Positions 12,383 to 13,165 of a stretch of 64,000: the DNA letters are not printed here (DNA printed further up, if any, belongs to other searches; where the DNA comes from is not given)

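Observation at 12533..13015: GC-rich single-gene island with its own terminator: candidate moron or early host-interaction gene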

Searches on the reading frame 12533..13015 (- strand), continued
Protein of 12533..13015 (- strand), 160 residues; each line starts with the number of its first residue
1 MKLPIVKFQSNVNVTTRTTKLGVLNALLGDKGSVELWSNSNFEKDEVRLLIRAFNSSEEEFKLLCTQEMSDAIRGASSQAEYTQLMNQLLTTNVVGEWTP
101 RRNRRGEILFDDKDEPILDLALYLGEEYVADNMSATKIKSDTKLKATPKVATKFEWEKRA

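Call 92: search_solved_structures(query=A7, max_evalue=10, show_alignments=1)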
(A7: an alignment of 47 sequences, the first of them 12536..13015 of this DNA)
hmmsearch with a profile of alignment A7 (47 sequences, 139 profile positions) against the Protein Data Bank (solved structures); distinct sequences matched with E-value up to 10: 1.
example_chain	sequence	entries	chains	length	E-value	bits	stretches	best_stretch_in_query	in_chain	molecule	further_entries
4ato_A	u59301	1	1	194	0.11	16.1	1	4-59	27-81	TOXN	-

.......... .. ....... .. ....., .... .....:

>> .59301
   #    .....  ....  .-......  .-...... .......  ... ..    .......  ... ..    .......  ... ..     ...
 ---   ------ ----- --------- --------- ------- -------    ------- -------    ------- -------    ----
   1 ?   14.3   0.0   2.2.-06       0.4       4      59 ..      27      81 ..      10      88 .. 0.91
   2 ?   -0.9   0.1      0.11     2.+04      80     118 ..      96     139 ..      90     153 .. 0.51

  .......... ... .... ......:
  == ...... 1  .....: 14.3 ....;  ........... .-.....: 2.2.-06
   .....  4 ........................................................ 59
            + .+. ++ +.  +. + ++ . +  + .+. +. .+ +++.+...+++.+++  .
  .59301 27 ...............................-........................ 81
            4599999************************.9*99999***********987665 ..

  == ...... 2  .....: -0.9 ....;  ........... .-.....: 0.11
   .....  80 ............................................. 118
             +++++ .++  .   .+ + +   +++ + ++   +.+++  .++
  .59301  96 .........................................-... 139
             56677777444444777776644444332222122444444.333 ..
